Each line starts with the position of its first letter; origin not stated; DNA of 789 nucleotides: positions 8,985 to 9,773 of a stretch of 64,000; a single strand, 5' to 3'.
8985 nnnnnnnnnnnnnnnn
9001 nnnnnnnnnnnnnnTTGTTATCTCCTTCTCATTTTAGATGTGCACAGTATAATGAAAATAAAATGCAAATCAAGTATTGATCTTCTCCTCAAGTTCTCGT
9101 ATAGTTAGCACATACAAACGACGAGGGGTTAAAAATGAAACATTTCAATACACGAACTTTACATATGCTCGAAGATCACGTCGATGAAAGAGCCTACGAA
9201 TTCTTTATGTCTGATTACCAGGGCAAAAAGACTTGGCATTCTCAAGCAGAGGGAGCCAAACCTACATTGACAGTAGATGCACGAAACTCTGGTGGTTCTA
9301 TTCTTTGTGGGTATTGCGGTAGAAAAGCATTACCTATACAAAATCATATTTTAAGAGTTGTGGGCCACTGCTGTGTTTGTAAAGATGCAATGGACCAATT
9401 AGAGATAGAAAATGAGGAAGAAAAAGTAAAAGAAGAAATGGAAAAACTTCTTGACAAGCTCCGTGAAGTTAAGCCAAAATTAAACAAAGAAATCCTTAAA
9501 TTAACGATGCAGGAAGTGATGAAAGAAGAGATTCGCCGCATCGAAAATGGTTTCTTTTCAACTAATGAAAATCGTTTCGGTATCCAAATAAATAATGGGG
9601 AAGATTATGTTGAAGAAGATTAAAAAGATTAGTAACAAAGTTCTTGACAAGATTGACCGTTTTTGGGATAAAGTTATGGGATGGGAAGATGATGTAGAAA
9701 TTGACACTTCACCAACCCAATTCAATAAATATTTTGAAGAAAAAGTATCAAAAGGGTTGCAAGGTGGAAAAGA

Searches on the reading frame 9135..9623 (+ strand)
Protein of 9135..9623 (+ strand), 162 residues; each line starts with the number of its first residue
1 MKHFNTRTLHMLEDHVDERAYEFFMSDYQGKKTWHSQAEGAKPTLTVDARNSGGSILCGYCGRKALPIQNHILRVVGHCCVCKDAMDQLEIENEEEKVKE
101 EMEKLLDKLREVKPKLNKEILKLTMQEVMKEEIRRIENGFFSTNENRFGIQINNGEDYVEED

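Call 14: search_dna_similar(query=window:9135-9620:+, collection=phages, mode=protein, max_rows=60, rows=spread)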
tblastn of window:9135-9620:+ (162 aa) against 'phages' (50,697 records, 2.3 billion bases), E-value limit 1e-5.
Records with a match: 103; places in all: 103; records where one place covers at least 80% of the query: 17.
Best place of each record, by identity: 95-99% 4; 90-95% 1; <60% 98.
By first word of the organism name: Pseudomonas 43; Escherichia 25; Pectobacterium 10; Klebsiella 8; Cronobacter 8; Enterobacter 5; Pantoea 1; Citrobacter 1; Salmonella 1; Acinetobacter 1.
By host as written in the record: Pseudomonas aeruginosa 20; Escherichia coli 9; Pseudomonas sp. 5; Escherichia coli str. K-12 substr. MG1655 4; Enterobacter hormaechei subsp. xiangfangensis 4; Cronobacter sakazakii 4; Escherichia coli EC3.18 4; Pseudomonas aeruginosa PAK 4; and 34 more.
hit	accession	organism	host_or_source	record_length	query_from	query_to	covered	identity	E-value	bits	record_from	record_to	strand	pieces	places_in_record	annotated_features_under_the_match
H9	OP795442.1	Escherichia phage A7_1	Escherichia coli str. K-12 substr. ...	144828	1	162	100%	96.9%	5e-85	277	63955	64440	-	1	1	hypothetical protein (x2)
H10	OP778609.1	Escherichia phage A73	Escherichia coli str. K-12 substr. ...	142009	1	162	100%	95.7%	2e-85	278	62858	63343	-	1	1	hypothetical protein (x2)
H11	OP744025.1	Escherichia phage A5-4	Escherichia coli str. K-12 substr. ...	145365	1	162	100%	95.7%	2e-85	278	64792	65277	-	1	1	hypothetical protein (x2)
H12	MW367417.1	Pectobacterium phage PcCB7V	Pectobacterium sp. 7V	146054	7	162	96%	33.5%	3e-13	72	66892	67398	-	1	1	hypothetical protein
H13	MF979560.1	Pectobacterium phage DU_PP_I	Pectobacterium sp.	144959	7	160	95%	33.3%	4e-13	71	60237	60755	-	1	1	hypothetical protein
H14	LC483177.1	Klebsiella phage 05F01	Klebsiella quasipneumoniae strain S05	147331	13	131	73%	41.5%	3e-15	77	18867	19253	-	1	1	hypothetical protein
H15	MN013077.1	Klebsiella phage vB_KaeM_KaOmega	Klebsiella aerogenes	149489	8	148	87%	34.6%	2e-14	75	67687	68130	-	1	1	hypothetical protein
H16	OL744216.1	Enterobacter phage vB_ExiM_F4M1E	Enterobacter hormaechei subsp. ...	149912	8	148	87%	34.6%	2e-14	75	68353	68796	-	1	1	hypothetical protein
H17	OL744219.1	Enterobacter phage vB_ExiM_F5M1E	Enterobacter hormaechei subsp. ...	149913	8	148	87%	34.6%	2e-14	75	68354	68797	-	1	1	hypothetical protein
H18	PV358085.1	Enterobacter phage SS-2025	Enterobacter hormaechei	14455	13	148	84%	34.9%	4e-14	74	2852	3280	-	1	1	record has no annotation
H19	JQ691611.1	Cronobacter phage CR9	Cronobacter sakazakii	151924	7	121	71%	41.3%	3e-14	75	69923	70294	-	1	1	hypothetical protein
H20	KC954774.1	Cronobacter phage CR8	Cronobacter sakazakii ATCC 29544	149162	7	121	71%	38.3%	3e-12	69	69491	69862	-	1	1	hypothetical protein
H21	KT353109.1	Cronobacter phage PBES 02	Cronobacter sp.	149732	7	121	71%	37.5%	2e-12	69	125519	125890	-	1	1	hypothetical protein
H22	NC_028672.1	Cronobacter phage PBES 02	Cronobacter sp.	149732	7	121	71%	37.5%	2e-12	69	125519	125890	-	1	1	hypothetical protein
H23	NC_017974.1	Cronobacter phage CR3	Cronobacter sakazakii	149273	7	121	71%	37.5%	3e-12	69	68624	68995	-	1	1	hypothetical protein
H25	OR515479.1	Citrobacter phage Tr1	Citrobacter sp. JL 978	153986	7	136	80%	30.7%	2e-7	55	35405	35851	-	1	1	hypothetical protein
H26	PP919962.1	Klebsiella phage KP2025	Klebsiella pneumoniae 12092025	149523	3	122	74%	32.6%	2e-8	58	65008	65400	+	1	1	hypothetical protein (x2)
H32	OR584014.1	Pseudomonas phage PsgM04F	Pseudomonas coronafaciens pv. garcae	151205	7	88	51%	37.5%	7e-8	56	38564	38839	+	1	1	hypothetical protein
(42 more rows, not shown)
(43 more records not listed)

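Call 23: search_protein_families(library=pfam, proteins=[window:9135-9623:+], max_evalue=0.01)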
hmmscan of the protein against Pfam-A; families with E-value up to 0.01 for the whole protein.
window:9135-9623:+ (162 aa): 0 families

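Call 24: search_protein_families(library=phrogs, proteins=[window:9135-9623:+], max_evalue=0.001)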
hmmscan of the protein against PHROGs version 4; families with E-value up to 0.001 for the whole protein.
window:9135-9623:+ (162 aa): 2 families
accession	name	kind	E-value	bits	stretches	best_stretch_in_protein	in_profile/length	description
phrog_13698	-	unknown function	1.4e-22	81.4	1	7-126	4-132/176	-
phrog_11258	-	unknown function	2.5e-15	57.6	1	12-132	14-153/184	-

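Call 31: get_annotated_region(hit=H12, flank=15000)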
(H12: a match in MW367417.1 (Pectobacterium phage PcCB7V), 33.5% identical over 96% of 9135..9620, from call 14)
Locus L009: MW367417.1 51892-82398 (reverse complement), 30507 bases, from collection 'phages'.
description: Pectobacterium phage PcCB7V, complete genome.
organism: Pectobacterium phage PcCB7V (NCBI taxid 2798043)
taxonomy: Viruses; Duplodnaviria; Heunggongvirae; Uroviricota; Caudoviricetes; Vequintavirinae; Certrevirus
host: Pectobacterium sp. 7V; source: -; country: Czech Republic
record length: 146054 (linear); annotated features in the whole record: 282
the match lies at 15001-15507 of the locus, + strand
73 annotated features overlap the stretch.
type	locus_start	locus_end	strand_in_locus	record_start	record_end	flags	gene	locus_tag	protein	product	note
CDS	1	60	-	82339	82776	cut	-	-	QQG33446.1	hypothetical protein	-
CDS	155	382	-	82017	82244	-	-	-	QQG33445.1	hypothetical protein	-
CDS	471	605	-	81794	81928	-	-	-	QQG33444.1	hypothetical protein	-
CDS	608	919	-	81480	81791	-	-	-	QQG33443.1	hypothetical protein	-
CDS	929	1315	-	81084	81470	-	-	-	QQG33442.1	putative acetyltransferase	-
CDS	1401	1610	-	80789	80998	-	-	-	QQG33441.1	hypothetical protein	-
CDS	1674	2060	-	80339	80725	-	-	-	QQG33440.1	hypothetical protein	-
CDS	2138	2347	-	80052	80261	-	-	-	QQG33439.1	hypothetical protein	-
CDS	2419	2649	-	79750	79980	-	-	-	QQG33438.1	hypothetical protein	-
CDS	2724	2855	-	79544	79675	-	-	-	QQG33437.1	hypothetical protein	-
CDS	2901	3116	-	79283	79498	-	-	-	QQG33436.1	hypothetical protein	-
CDS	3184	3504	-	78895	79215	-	-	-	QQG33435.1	hypothetical protein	-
CDS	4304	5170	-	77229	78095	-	-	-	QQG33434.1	hypothetical protein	-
CDS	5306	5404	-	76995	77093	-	-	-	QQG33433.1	hypothetical protein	-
CDS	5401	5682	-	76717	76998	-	-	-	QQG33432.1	hypothetical protein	-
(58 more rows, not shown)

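Call 32: get_annotated_region(hit=H19, flank=15000)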
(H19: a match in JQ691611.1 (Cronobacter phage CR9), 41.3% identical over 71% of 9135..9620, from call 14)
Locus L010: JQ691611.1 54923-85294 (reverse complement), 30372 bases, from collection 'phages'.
description: Cronobacter phage CR9, complete genome.
organism: Cronobacter phage CR9 (NCBI taxid 1162290)
taxonomy: Viruses; Duplodnaviria; Heunggongvirae; Uroviricota; Caudoviricetes; Vequintavirinae; Certrevirus; Certrevirus CR9
host: Cronobacter sakazakii; source: -; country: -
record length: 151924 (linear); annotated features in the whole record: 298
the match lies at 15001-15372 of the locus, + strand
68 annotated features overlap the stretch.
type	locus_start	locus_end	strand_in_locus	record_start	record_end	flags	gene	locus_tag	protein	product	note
CDS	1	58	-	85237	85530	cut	-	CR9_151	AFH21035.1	hypothetical protein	-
CDS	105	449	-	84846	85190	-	-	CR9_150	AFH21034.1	hypothetical protein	-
CDS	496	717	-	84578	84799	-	-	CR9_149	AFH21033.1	hypothetical protein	-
CDS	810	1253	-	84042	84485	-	-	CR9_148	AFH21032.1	hypothetical protein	-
CDS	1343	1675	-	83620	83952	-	-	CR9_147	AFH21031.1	hypothetical protein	-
CDS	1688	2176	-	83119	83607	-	-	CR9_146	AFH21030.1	hypothetical protein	-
CDS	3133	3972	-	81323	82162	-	-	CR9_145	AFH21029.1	hypothetical protein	-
CDS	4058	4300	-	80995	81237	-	-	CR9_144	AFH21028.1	hypothetical protein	-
CDS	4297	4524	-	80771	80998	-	-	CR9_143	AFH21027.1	hypothetical protein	-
CDS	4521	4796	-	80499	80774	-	-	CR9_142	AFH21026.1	hypothetical protein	-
CDS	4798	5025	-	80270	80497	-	-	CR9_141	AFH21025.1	hypothetical protein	-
CDS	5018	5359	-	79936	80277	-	-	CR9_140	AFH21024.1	hypothetical protein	-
CDS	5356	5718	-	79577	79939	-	-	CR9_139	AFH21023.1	hypothetical protein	-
CDS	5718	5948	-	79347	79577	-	-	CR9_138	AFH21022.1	hypothetical protein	-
CDS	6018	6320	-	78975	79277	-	-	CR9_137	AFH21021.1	hypothetical protein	-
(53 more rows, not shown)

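Call 33: get_annotated_region(hit=H15, flank=15000)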
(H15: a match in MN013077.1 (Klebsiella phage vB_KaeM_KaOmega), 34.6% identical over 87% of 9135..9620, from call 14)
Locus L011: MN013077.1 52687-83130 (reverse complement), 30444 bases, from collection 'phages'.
description: Klebsiella phage vB_KaeM_KaOmega, complete genome.
organism: Klebsiella phage vB_KaeM_KaOmega (NCBI taxid 2591365)
taxonomy: Viruses; Duplodnaviria; Heunggongvirae; Uroviricota; Caudoviricetes; Vequintavirinae; Certrevirus
host: Klebsiella aerogenes; source: raw sewage; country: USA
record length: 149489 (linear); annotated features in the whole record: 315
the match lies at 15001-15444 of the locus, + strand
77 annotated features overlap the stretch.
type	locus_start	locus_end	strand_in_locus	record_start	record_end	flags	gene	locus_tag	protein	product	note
CDS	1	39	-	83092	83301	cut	-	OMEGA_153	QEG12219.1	hypothetical protein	gp153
CDS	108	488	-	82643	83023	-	-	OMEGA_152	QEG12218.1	hypothetical protein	gp152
CDS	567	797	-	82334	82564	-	-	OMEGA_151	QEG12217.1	hypothetical protein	gp151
CDS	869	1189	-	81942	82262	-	-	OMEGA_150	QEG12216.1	hypothetical protein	gp150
CDS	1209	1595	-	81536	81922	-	-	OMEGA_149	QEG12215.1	hypothetical protein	gp149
CDS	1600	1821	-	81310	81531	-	-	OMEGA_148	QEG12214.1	hypothetical protein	gp148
CDS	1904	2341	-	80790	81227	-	-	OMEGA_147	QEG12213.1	hypothetical protein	gp147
CDS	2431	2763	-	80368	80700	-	-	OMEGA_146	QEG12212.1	hypothetical protein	gp146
CDS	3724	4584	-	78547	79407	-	-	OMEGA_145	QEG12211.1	hypothetical protein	gp145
CDS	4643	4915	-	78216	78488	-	-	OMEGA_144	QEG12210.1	hypothetical protein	gp144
CDS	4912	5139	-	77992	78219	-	-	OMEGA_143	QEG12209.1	hypothetical protein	gp143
CDS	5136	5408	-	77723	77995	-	-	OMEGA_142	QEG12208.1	hypothetical protein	gp142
CDS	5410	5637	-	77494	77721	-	-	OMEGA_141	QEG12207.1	hypothetical protein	gp141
CDS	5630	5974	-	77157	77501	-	-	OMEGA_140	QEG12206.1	hypothetical protein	gp140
CDS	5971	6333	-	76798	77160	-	-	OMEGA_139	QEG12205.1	hypothetical protein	gp139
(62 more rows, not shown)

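Call 45: get_annotated_region(hit=H25, flank=16000)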
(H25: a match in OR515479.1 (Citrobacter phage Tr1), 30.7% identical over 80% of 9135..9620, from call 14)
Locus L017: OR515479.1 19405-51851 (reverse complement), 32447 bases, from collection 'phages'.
description: Citrobacter phage Tr1, complete genome.
organism: Citrobacter phage Tr1 (NCBI taxid 3074392)
taxonomy: Viruses; Duplodnaviria; Heunggongvirae; Uroviricota; Caudoviricetes; Stephanstirmvirinae
host: Citrobacter sp. JL 978; source: -; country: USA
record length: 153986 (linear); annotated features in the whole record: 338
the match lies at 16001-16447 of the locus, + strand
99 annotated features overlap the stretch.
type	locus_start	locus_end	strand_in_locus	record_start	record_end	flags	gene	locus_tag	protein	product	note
CDS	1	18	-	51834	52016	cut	-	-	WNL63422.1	hypothetical protein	-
CDS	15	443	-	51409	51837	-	-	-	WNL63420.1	hypothetical protein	-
CDS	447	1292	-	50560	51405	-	-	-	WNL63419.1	hypothetical protein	-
CDS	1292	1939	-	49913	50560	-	-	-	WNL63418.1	hypothetical protein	-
CDS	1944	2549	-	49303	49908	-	-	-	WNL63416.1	hypothetical protein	-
CDS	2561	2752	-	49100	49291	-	-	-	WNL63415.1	hypothetical protein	-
CDS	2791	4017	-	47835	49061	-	-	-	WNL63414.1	hypothetical protein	-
CDS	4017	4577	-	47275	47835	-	-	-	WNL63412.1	hypothetical protein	-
CDS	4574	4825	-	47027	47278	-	-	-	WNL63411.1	hypothetical protein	-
CDS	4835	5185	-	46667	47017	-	-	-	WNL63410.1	hypothetical protein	-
CDS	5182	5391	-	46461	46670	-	-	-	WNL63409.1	hypothetical protein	-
CDS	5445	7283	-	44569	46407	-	-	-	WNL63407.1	hypothetical protein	-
CDS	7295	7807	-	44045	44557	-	-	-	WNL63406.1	hypothetical protein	-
CDS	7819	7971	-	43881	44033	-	-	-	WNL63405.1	hypothetical protein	-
CDS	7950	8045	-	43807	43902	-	-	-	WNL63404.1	hypothetical protein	-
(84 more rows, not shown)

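Call 46: get_annotated_region(hit=H26, flank=16000)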
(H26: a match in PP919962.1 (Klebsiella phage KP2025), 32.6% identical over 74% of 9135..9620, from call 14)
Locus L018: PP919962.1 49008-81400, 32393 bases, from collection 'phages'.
description: Klebsiella phage KP2025, complete genome.
organism: Klebsiella phage KP2025 (NCBI taxid 3233247)
taxonomy: Viruses; Duplodnaviria; Heunggongvirae; Uroviricota; Caudoviricetes
host: Klebsiella pneumoniae 12092025; source: -; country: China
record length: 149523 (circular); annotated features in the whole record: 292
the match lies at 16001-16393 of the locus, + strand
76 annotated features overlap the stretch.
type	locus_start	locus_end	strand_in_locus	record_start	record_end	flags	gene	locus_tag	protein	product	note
CDS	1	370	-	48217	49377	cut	-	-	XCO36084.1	hypothetical protein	Bacterial DNA protein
CDS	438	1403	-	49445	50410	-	-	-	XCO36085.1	hypothetical protein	-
CDS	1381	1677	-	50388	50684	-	-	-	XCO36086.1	hypothetical protein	-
CDS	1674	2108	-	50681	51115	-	-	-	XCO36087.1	Yqe Y-like protein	-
CDS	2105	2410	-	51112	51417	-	-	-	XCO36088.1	hypothetical protein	-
CDS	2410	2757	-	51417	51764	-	-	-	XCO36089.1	hypothetical protein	-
CDS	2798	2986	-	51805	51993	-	-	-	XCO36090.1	hypothetical protein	-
CDS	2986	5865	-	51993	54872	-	-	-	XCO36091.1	putative DNA helicase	-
CDS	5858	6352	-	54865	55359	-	-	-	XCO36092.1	hypothetical protein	-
CDS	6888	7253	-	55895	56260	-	-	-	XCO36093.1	hypothetical protein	-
CDS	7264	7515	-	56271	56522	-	-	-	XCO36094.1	DUF4326 protein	protein of unknown function(DUF4326)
CDS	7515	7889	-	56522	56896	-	-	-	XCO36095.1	DUF4326 protein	protein of unknown function(DUF4326)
CDS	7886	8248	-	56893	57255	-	-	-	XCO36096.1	hypothetical protein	-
CDS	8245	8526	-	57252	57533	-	-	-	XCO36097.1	hypothetical protein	-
CDS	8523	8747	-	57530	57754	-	-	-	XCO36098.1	hypothetical protein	-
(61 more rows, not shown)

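Call 54: search_solved_structures(query=window:9135-9620:+, max_evalue=1)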
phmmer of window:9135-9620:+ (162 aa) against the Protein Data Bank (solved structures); distinct sequences matched with E-value up to 1: 5.
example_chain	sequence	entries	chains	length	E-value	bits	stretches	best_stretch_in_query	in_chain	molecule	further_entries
6fxe_A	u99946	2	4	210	0.023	17.8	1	75-138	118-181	Putative surface protein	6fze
9lnt_A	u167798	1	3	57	0.15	15.1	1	91-128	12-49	mAIT03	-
8d3l_I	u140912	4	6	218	0.33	14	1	64-152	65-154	CRISPR-associated exonuclease Cas4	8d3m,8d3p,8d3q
7b0d_A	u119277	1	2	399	0.91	12.6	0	108-158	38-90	Glutamine--scyllo-inositol transaminase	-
7qnl_AAA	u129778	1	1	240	0.99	12.5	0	86-139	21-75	DARPIN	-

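Call 58: find_homologous_proteins(query=window:9135-9620:+, max_evalue=0.00001)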
Query window:9135-9620:+ (162 aa): 6 proteins with E <= 0.00001 among 26 candidates.
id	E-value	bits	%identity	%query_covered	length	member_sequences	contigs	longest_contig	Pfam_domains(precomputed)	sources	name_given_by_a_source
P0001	2.2e-100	351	95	100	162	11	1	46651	-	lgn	-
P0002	3.9e-18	84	43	73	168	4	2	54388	-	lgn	-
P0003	3.9e-18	84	43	73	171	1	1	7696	-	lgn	-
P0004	4.2e-18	84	35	92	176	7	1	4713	-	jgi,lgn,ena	-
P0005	1.2e-17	82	42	73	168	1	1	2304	-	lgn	-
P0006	2.5e-17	81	42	73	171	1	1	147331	-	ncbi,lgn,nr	ncbi:hypothetical protein [Klebsiella phage 05F01]|nr:hypothetical protein [Klebsiella phage 05F01]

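Call 62: search_solved_structures(query=A1, max_evalue=5)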
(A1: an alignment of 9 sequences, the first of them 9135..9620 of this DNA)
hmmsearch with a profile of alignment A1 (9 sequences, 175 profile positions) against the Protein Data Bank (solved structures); distinct sequences matched with E-value up to 5: 3.
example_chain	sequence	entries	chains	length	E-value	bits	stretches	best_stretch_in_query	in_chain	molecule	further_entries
2vq8_A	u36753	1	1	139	0.03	17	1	3-70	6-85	RNASE ZF-1A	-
9fhl_c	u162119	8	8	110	1.3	11.7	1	102-165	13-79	Small ribosomal subunit protein eS25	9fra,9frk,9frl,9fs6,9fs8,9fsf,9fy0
8oyx_A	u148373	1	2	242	2.1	11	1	98-154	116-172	De novo designed soluble GPCR-like protein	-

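Call 71: get_annotated_region(hit=H14, flank=16000)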
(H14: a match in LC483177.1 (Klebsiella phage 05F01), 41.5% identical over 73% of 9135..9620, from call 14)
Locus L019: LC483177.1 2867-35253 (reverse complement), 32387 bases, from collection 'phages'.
description: Klebsiella phage 05F01 DNA, complete genome.
organism: Klebsiella phage 05F01 (NCBI taxid 2583037)
taxonomy: Viruses; Duplodnaviria; Heunggongvirae; Uroviricota; Caudoviricetes; Stephanstirmvirinae
host: Klebsiella quasipneumoniae strain S05; source: -; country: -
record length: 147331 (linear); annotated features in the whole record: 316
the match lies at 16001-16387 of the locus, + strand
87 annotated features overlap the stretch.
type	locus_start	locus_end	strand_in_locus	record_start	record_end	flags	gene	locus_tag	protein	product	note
CDS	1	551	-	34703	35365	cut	-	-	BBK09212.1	hypothetical protein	gene_98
CDS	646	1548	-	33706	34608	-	-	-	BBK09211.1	hypothetical protein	gene_97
CDS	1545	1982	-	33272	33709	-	-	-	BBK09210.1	putative Aspartyl/glutamyl-tRNA synthetase /YqeY-like protein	gene_96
CDS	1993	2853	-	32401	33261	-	-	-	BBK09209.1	hypothetical protein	gene_95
CDS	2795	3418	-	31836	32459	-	-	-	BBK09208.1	putative phosphatase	gene_94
CDS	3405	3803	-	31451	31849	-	-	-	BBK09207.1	hypothetical protein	gene_93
CDS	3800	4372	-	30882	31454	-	-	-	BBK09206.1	hypothetical protein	gene_92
CDS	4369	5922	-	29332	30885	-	-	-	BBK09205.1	putative UvrD-type helicase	gene_91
CDS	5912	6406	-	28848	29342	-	-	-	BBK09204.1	hypothetical protein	gene_90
CDS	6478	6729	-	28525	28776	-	-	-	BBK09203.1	hypothetical protein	gene_89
CDS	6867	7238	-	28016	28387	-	-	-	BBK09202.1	hypothetical protein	gene_88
CDS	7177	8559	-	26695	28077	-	-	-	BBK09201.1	hypothetical protein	gene_87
CDS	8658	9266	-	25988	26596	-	-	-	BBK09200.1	hypothetical protein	gene_86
CDS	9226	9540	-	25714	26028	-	-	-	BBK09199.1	superinfection exclusion protein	gene_85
CDS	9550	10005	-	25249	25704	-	-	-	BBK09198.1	hypothetical protein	gene_84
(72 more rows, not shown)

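Call 72: get_annotated_region(hit=H32, flank=16000)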
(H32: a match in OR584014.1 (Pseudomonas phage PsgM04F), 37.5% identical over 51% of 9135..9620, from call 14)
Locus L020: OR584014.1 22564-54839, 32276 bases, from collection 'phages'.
description: Pseudomonas phage PsgM04F, complete genome.
organism: Pseudomonas phage PsgM04F (NCBI taxid 3088886)
taxonomy: Viruses; Duplodnaviria; Heunggongvirae; Uroviricota; Caudoviricetes
host: Pseudomonas coronafaciens pv. garcae; source: psg-contaminated coffee plant leaves; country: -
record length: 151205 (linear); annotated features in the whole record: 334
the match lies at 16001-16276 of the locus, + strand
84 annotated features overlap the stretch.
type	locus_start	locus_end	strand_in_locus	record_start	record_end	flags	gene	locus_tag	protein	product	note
CDS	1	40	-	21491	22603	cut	-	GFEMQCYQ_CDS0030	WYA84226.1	tellurite resistance protein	-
CDS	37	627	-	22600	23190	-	-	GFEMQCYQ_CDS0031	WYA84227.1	hypothetical protein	-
CDS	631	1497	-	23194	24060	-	-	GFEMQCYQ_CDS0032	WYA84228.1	hypothetical protein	-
CDS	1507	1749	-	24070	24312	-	-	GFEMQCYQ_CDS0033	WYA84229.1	hypothetical protein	-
CDS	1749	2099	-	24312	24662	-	-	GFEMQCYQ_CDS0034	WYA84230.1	hypothetical protein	-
CDS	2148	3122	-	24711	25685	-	-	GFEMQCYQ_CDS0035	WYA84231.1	membrane protein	-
CDS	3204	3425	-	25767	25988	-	-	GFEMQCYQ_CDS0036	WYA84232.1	hypothetical protein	-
CDS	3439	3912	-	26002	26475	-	-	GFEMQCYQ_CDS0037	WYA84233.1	phosphatase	-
CDS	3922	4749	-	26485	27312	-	-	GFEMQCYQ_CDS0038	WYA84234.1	hypothetical protein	-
CDS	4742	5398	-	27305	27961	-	-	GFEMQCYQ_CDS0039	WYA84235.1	hydrolase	-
CDS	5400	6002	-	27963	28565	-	-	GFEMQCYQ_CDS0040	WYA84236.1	hypothetical protein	-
CDS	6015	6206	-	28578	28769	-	-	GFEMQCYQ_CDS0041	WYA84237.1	hypothetical protein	-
CDS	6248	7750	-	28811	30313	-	-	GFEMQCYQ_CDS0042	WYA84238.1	ribonucleotide reductase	-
CDS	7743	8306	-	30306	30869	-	-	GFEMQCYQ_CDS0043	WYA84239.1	histidyl tRNA synthetase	-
CDS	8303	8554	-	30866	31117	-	-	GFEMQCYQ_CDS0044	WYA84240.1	hypothetical protein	-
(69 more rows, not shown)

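Call 74: predict_structure(alignment_id=A3)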
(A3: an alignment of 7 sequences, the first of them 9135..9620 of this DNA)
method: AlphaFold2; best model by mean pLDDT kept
length: 162 residues; sequences in the alignment: 7
mean_pLDDT: 52.6   pTM: 0.40
mean pLDDT of the five models: 52.6, 50.7, 49.2, 47.7, 46.4
residues with pLDDT >= 90: 0; 70-90: 48; 50-70: 24; < 50: 90
segments of 3 or more residues with pLDDT < 50: 1-81, 154-162
pLDDT, mean of each block of 10 residues (from residue 1): 28 41 40 32 35 43 43 40 59 78 80 76 80 75 56 41 32
secondary structure, 60 per line:
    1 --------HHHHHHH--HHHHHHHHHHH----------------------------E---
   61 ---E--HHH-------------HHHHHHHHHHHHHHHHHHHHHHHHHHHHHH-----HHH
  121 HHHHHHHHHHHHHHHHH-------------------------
elements in order: H9-15 H18-28 H83-112 H118-137

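Call 84: find_related_loci(query=A1, collection=viral_contigs, flank=10000)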
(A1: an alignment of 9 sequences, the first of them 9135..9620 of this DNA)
Query A1 (162 aa) in viral_contigs; peptide patterns used: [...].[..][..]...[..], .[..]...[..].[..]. (x = any residue, [..] = any of these).
63 stretches matched a pattern; 8 encode a relative of the query (tblastn E <= 1e-3); 8 distinct loci.
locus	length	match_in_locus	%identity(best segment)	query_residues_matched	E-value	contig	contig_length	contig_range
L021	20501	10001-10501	39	8-162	1e-32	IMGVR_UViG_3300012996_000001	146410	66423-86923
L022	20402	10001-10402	38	13-136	3e-28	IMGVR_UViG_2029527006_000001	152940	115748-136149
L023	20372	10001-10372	39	7-121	1e-22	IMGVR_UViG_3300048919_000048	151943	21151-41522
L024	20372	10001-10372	38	7-121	6e-21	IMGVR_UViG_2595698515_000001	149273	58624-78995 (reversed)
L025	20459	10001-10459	31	12-156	2e-19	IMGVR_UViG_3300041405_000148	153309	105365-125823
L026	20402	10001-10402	30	12-136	3e-18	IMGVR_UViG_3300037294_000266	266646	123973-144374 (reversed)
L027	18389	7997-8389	30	3-122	4e-14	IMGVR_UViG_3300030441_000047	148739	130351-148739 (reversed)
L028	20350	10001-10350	49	7-121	4e-17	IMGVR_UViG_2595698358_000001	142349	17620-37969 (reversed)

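Call 110: search_protein_families(library=ncbifam, proteins=[window:9135-9620:+], max_evalue=0.1)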
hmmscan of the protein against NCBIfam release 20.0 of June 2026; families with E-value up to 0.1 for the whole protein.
window:9135-9620:+ (162 aa): 2 families
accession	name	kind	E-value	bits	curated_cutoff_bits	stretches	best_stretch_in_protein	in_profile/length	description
TIGR04527.1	mycoplas_twoTM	subfamily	0.013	15.2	125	1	89-156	71-137/248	MG_279/MG_280 family protein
NF009558.0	PRK13013.1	equivalog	0.035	12.8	428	1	82-125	291-335/429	acetylornithine deacetylase/succinyl-diaminopimelate desuccinylase family protein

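Call 111: search_protein_families(library=pfam, alignment_id=A1, max_evalue=0.1)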
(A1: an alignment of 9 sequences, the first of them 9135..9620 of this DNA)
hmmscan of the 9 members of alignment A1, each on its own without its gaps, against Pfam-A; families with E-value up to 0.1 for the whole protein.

A. member 1, window:9135-9620:+ (162 aa): 2 families
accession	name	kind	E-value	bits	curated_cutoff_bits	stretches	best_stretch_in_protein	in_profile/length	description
PF06035.17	Peptidase_C93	-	0.042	14.1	27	1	76-130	9-63/162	Bacterial transglutaminase-like cysteine proteinase BTLCP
PF01326.24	PPDK_N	-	0.081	12.6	27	0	78-141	25-93/328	Pyruvate phosphate dikinase, AMP/ATP-binding domain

B. families by the number of members that match (of 9 scanned): 8 families
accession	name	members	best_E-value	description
PF09297.16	Zn_ribbon_NUD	2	0.031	NADH pyrophosphatase zinc ribbon domain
PF08703.15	PLC-beta_C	1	0.0074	PLC-beta C terminal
PF10393.14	Matrilin_ccoil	1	0.018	Trimeric coiled-coil oligomerisation domain of matrilin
PF23131.1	DotY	1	0.035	DotY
PF06035.17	Peptidase_C93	1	0.042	Bacterial transglutaminase-like cysteine proteinase BTLCP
PF01326.24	PPDK_N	1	0.081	Pyruvate phosphate dikinase, AMP/ATP-binding domain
PF23067.1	MG280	1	0.084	Uncharacterised protein MG280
PF19749.4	DUF6236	1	0.092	Family of unknown function (DUF6236)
